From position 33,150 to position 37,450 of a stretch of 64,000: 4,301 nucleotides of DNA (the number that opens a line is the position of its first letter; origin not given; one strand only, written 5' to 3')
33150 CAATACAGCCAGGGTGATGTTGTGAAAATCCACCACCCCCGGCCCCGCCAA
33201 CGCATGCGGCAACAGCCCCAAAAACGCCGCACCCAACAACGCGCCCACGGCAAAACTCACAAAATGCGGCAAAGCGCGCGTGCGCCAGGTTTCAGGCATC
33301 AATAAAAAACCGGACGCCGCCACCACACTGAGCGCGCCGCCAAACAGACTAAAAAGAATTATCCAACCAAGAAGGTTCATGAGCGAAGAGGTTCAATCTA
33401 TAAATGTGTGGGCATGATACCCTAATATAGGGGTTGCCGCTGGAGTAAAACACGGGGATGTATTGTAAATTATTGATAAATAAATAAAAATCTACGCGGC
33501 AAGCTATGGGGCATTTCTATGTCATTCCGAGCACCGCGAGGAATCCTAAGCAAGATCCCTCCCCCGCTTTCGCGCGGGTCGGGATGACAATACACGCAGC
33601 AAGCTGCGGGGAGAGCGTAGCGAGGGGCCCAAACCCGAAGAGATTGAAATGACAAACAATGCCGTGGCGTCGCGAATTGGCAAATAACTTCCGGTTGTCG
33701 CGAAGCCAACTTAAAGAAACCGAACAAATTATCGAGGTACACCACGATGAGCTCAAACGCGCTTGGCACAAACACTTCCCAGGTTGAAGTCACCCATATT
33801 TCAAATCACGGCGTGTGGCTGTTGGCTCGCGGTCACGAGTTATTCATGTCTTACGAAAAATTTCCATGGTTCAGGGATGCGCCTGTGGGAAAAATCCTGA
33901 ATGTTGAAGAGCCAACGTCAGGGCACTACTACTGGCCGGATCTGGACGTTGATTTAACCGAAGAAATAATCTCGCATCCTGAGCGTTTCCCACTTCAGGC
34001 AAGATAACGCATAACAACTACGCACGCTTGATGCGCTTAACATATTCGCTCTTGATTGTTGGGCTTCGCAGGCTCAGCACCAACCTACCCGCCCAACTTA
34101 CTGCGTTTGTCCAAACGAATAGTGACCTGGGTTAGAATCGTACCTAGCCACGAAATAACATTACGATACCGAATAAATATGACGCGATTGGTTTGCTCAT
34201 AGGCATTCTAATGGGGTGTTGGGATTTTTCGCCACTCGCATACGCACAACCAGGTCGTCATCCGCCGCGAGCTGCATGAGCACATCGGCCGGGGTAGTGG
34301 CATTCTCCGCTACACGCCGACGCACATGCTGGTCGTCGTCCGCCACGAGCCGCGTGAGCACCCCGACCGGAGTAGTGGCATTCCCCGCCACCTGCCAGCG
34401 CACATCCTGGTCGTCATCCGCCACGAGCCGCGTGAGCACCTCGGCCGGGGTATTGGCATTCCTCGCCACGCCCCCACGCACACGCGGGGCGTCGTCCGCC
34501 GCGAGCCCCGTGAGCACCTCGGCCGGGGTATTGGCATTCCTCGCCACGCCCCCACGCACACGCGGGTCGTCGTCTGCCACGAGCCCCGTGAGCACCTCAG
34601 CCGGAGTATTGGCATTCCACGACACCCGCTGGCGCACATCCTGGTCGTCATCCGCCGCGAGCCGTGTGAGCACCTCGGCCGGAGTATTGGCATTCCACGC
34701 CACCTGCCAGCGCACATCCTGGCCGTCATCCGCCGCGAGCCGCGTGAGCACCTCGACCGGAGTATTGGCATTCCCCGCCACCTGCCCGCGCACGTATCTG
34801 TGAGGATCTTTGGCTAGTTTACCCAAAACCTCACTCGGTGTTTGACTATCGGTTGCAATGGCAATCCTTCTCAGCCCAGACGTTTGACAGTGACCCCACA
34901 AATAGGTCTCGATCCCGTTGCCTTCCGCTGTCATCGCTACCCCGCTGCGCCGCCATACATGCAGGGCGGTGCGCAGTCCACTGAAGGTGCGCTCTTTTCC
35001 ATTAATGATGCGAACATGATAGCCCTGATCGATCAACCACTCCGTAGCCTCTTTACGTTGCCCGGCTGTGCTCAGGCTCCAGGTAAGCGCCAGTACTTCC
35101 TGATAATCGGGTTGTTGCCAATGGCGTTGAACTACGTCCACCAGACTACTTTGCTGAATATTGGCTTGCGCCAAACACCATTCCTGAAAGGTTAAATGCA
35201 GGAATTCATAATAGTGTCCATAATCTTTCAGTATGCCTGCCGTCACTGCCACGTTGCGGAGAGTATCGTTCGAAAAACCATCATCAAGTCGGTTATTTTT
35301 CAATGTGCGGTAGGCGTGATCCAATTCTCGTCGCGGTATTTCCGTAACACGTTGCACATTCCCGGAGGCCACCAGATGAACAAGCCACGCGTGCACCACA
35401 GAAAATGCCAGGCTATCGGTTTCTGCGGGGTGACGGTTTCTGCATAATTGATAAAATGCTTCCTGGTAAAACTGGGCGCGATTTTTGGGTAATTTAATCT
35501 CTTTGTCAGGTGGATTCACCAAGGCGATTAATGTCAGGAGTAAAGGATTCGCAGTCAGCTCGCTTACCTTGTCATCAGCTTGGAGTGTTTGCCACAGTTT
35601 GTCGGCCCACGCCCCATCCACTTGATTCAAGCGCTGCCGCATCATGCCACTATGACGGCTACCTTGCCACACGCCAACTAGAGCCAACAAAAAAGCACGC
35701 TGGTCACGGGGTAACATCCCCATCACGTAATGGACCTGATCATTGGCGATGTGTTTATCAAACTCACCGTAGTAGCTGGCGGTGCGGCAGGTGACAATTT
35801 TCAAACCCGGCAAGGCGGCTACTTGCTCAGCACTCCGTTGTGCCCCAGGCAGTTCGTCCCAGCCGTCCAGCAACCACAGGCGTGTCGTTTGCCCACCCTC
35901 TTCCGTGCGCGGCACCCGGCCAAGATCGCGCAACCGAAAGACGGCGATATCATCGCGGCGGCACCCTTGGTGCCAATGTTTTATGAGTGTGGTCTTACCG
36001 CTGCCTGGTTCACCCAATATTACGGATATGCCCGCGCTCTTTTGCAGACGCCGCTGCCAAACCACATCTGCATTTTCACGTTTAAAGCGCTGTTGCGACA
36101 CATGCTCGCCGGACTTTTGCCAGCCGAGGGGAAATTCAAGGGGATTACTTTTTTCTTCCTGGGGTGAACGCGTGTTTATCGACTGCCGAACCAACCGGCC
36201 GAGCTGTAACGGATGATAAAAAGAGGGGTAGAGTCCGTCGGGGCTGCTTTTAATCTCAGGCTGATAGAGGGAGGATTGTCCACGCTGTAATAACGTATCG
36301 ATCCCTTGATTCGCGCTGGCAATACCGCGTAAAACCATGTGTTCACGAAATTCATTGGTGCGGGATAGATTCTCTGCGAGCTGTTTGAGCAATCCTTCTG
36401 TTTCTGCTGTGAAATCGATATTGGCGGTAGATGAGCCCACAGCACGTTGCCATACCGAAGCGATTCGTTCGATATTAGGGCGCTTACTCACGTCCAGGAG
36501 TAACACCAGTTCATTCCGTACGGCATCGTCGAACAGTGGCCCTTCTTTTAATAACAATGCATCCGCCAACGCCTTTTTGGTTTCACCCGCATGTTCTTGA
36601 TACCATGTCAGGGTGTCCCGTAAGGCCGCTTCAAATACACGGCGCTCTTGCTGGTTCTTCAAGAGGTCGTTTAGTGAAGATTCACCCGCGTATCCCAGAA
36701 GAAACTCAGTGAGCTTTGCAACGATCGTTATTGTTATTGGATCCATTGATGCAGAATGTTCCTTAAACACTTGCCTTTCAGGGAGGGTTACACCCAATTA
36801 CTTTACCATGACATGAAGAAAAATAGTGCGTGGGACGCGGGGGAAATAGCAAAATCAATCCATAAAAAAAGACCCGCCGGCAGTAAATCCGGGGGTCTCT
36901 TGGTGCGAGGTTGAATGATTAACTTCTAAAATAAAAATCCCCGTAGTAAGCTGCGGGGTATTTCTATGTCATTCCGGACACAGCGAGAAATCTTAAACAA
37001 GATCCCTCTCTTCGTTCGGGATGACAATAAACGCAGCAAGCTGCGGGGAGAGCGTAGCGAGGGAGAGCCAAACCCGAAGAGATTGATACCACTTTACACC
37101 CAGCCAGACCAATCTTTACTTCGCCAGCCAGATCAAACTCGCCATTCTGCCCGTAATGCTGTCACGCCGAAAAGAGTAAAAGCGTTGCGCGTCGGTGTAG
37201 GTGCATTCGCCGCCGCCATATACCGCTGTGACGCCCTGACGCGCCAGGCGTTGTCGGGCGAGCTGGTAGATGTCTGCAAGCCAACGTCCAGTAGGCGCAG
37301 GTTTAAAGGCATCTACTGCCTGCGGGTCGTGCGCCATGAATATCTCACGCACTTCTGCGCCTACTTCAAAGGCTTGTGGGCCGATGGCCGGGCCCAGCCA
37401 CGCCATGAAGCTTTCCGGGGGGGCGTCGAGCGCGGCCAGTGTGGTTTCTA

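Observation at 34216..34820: Sensor region of the NACHT protein encoded by near-identical 69-bp tandem repeats (LRV/HEAT-like 23-aa units)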

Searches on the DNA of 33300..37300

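Call 89: search_rna_families(source=window, start=33300, end=37300, threshold=evalue, max_evalue=0.1)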
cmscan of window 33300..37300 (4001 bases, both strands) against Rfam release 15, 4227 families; matches with E-value up to 0.1: 0.
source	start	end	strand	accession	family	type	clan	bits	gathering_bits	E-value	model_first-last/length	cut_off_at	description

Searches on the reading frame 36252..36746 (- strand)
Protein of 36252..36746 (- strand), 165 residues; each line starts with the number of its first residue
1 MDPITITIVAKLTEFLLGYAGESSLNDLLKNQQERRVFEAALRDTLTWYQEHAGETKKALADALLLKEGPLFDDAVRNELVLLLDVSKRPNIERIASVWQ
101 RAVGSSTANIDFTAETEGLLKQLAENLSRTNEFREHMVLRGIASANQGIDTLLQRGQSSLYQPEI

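Call 83: search_solved_structures(query=A5, max_evalue=10)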
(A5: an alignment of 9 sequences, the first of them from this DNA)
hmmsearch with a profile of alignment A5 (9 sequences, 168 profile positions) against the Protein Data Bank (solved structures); distinct sequences matched with E-value up to 10: 8.
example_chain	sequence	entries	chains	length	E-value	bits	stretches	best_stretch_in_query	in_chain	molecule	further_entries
7c04_A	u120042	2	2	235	0.24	14.2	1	100-153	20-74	Heat shock protein 75 kDa, mitochondrial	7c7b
5f3k_A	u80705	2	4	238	0.25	14.2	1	100-153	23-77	Heat shock protein 75 kDa, mitochondrial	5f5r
3pgy_A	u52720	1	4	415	0.51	13.1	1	33-65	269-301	Serine hydroxymethyltransferase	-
5hph_A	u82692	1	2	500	0.57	13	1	100-152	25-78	Heat shock protein 75 kDa, mitochondrial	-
4z1f_A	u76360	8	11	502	0.58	12.9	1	100-152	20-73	Heat shock protein 75 kDa, mitochondrial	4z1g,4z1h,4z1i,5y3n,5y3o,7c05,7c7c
7ulk_A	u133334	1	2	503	0.58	12.9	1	100-152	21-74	Heat shock protein 75 kDa, mitochondrial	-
7u8u_A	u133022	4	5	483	0.75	12.6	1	100-152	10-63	Heat shock protein 75 kDa, mitochondrial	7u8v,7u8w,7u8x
7kck_A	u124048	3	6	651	0.77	12.5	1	100-152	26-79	Heat shock protein 75 kDa, mitochondrial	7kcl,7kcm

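Call 84: search_protein_families(library=pfam, alignment_id=A5, max_evalue=1)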
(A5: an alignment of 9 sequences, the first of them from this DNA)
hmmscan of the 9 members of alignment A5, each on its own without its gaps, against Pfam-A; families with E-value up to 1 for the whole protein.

A. member 1, seq(165 aa): 1 family
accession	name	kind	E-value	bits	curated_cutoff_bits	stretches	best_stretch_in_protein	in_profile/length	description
PF09757.15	Arb2-like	-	0.17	11.5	26.6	1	93-155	102-164/258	Arb2-like domain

B. families by the number of members that match (of 9 scanned): 11 families
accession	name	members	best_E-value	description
PF22734.1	NNH2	2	4.7e-07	NACHT N-terminal Helical domain 2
PF20975.2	DGCcoil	1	0.0059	DGC-associated coil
PF16859.10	TetR_C_11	1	0.02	Tetracyclin repressor-like, C-terminal domain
PF09548.15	Spore_III_AB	1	0.03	Stage III sporulation protein AB (spore_III_AB)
PF11443.14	DUF2828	1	0.033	Domain of unknown function (DUF2828)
PF23268.1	RIN1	1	0.058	RIN1-like domain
PF09111.16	SLIDE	1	0.095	SLIDE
PF19802.4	DUF6285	1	0.13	Domain of unknown function (DUF6285)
PF15867.10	Dynein_attach_N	1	0.16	Dynein attachment factor N-terminus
PF09757.15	Arb2-like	1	0.17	Arb2-like domain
PF01126.25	Heme_oxygenase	1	0.19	Heme oxygenase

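Call 99: find_homologous_proteins(query=A5, max_evalue=0.001)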
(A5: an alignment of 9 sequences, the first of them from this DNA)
Query A5 (9 sequences): 7360 candidates shared short words with the query, none scored E <= 0.001.

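Call 103: predict_structure(alignment_id=A5)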
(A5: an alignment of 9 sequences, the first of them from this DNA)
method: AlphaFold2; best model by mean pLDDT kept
length: 165 residues; sequences in the alignment: 9
mean_pLDDT: 75.5   pTM: 0.68
mean pLDDT of the five models: 75.5, 74.0, 65.5, 65.1, 62.7
residues with pLDDT >= 90: 0; 70-90: 123; 50-70: 22; < 50: 20
segments of 3 or more residues with pLDDT < 50: 150-153, 155-165
pLDDT, mean of each block of 10 residues (from residue 1): 79 81 75 88 87 75 83 84 74 87 76 86 85 73 48 47 42
secondary structure, 60 per line:
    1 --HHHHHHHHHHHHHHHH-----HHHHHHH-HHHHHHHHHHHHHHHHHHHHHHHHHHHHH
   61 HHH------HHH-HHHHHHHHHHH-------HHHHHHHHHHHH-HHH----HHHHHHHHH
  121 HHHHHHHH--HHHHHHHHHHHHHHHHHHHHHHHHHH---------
elements in order: H3-18 H24-30 H32-63 H74-84 H92-103 H112-128 H131-156

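Call 107: fold_search(model_id=the predicted structure, library=pdb)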
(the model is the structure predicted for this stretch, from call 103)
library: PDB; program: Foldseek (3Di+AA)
matches with E <= 10: 262; with E <= 0.001: 0
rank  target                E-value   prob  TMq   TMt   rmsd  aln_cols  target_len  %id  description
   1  7unc_O                9.7e-01  0.30  0.30  0.31  13.9       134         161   12  Pol II-DSIF-SPT6-PAF1c-TFIIS complex with rewrapped nucleosome (released 2022-10-19)
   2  2gsc_B                1.1e+00  0.06  0.15  0.17  16.2       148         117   11  Crystal Structure of the Conserved Hypothetical Cytosolic Protein Xcc0516 from Xanthomonas campestris (released 2006-10-03)
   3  1puo_A                1.2e+00  0.23  0.32  0.35   9.6       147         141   14  Crystal structure of Fel d 1- the major cat allergen (released 2003-10-14)
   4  9jph_A                1.2e+00  0.09  0.21  0.13  18.1       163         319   16  crRNA-guided surveillance (Csy) complex (released 2026-04-01)
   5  5hu6_D                1.2e+00  0.05  0.14  0.10  27.7       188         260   12  Structure of the T. brucei haptoglobin-haemoglobin receptor bound to human haptolgobin-haemoglobin (released 2016-03-02)
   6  3gqt_D                1.5e+00  0.09  0.19  0.10  17.3       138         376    9  Crystal structure of glutaryl-CoA dehydrogenase from Burkholderia pseudomallei with fragment (1,4-dimethyl-1,2,3,4-tet (released 2009-04-28)
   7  4oq5_A                1.5e+00  0.07  0.18  0.19  13.2       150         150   17  Crystal Structure of Human MCL-1 Bound to Inhibitor 4-(4-methylnaphthalen-1-yl)-2-{[(4-phenoxyphenyl)sulfonyl]amino}be (released 2014-03-12)
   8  3eon_D                1.6e+00  0.09  0.19  0.10  18.0       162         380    9  2.55A crystal structure of native glutaryl-coa dehydrogenase from Burkholderia pseudomallei in complex with a small mo (released 2008-10-21)
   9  6qo1_A                1.8e+00  0.09  0.23  0.21  16.1       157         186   16  Crystal structure of Borrelia (Borreliella) burgdorferi outer surface protein BBA69 (released 2019-06-26)
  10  5omp                  1.9e+00  0.06  0.18  0.09  14.6       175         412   11  Human FKBP5 protein (released 2017-11-08)
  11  3sp7                  1.9e+00  0.06  0.19  0.20  14.3       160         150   13  Crystal Structure of Bcl-xL bound to BM903 (released 2012-07-04)
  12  8i2h                  1.9e+00  0.06  0.16  0.06  16.6       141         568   13  Follicle stimulating hormone receptor (released 2023-03-22)
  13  7l7i_C                1.9e+00  0.05  0.18  0.11  13.4       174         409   10  Cryo-EM structure of Hsp90:FKBP51:p23 closed-state complex (released 2021-08-25)
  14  3s4l                  1.9e+00  0.07  0.20  0.19  12.4       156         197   14  The CRISPR-associated Cas3 HD domain protein MJ0384 from Methanocaldococcus jannaschii (released 2011-06-22)
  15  1uhl_B                2.0e+00  0.07  0.22  0.18  18.5       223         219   13  Crystal structure of the LXRalfa-RXRbeta LBD heterodimer (released 2004-06-01)
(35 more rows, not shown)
